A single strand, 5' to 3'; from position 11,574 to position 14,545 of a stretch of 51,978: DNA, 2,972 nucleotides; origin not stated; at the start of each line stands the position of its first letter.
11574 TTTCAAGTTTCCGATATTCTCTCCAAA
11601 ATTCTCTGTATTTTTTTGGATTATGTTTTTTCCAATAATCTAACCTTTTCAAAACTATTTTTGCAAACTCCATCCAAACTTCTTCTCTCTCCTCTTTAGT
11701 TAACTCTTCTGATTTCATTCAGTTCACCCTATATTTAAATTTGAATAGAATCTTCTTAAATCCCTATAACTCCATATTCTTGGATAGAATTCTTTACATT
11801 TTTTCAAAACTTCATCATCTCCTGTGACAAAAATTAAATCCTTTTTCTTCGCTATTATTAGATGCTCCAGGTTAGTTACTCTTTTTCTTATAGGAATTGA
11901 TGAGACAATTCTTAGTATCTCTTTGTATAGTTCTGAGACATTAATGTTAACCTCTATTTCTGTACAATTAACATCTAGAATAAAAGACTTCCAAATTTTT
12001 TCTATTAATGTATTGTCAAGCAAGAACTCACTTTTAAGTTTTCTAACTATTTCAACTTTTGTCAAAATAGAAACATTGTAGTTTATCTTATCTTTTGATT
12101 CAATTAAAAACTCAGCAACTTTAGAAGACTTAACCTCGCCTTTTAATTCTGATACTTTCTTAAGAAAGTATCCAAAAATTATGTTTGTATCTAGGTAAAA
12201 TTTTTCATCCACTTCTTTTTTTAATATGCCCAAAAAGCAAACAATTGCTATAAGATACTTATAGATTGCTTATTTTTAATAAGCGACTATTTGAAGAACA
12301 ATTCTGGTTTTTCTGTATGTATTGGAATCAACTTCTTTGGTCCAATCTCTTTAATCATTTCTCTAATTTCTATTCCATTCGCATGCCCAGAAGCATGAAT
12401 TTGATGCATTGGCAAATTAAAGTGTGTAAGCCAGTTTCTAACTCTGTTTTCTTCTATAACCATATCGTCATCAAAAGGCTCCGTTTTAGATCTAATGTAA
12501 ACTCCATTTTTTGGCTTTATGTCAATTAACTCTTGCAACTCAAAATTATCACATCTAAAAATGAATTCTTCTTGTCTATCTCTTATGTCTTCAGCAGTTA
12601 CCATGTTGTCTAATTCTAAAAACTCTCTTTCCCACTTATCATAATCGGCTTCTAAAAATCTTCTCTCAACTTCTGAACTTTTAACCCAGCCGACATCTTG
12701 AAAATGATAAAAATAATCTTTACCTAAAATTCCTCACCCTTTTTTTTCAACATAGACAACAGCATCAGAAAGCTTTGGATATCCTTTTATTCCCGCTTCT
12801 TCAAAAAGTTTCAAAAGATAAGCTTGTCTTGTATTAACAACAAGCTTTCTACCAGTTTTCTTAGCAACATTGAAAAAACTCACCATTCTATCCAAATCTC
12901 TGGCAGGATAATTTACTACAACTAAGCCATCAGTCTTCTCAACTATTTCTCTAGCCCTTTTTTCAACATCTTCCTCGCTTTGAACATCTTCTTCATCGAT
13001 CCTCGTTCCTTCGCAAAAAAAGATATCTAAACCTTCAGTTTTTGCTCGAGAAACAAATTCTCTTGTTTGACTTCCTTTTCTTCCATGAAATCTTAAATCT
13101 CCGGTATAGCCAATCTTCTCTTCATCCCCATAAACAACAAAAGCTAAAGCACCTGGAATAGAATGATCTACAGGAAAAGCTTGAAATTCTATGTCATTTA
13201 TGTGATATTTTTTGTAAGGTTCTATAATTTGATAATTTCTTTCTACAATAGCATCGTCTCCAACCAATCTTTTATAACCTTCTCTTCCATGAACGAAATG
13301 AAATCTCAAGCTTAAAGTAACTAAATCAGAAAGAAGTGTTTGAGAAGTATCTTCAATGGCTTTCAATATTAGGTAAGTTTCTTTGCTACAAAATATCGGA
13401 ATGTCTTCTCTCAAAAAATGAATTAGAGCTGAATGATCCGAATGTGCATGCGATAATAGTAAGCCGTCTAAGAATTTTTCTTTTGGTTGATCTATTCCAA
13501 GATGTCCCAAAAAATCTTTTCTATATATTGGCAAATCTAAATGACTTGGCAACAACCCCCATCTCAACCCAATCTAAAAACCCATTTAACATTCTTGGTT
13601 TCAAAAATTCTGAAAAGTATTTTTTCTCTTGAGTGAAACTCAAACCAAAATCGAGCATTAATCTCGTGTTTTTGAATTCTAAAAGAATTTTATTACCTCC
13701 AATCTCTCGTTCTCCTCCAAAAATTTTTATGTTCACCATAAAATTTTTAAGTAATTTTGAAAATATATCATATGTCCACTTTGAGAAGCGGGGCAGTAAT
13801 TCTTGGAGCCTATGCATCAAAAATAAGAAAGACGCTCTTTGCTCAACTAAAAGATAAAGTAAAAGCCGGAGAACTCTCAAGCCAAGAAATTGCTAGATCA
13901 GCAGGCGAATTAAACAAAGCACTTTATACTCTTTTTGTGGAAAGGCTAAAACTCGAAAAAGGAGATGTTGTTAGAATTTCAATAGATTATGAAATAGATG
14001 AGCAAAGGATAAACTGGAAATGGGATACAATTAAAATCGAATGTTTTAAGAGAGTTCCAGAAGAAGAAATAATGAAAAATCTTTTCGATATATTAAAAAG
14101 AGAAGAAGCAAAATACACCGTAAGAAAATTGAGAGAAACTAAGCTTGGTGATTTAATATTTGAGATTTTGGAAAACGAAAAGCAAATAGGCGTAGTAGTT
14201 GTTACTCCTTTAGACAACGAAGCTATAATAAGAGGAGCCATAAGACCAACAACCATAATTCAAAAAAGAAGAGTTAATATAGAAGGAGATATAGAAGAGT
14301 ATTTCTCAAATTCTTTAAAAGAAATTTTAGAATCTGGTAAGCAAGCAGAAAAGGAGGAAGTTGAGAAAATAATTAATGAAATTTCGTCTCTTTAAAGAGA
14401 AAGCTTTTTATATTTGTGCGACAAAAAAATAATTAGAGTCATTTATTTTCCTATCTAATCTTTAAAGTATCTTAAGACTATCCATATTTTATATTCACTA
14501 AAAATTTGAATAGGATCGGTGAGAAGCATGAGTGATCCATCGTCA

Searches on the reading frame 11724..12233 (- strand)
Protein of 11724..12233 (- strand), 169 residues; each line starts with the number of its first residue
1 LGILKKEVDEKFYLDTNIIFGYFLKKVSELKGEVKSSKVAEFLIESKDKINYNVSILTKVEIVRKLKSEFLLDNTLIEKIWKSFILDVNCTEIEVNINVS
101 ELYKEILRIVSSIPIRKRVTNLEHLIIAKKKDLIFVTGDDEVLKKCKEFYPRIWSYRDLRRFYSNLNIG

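Call 9: search_protein_families(library=pfam, proteins=[window:11724-12233:-], max_evalue=0.01)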
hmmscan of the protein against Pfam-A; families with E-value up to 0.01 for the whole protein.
window:11724-12233:- (169 aa): 1 family
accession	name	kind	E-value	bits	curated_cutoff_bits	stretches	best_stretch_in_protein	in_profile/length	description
PF01850.27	PIN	-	0.0089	17.1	23.6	0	13-143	2-115/120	PIN domain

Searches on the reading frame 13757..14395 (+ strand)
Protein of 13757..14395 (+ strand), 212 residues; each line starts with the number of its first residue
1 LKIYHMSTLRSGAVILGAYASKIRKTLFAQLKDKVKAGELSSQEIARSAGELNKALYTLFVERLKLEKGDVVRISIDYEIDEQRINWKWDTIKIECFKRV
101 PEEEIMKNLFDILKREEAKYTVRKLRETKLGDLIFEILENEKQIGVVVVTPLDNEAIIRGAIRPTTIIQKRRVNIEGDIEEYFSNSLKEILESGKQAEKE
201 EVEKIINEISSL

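Call 9: search_protein_families(library=pfam, proteins=[window:13757-14395:+], max_evalue=0.01)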
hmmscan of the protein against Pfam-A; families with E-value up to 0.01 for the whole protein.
window:13757-14395:+ (212 aa): 2 families
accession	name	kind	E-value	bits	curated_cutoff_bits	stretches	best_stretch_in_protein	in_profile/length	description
PF10015.14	ThermoDBP-RP_arch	-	2.3e-28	98.6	25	1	9-85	1-77/78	ThermoDBP-related, archaea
PF20754.2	Thermo-DBP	-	1.6e-19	70.4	24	1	119-210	2-97/98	Thermo-DBP-RP2 C-terminal domain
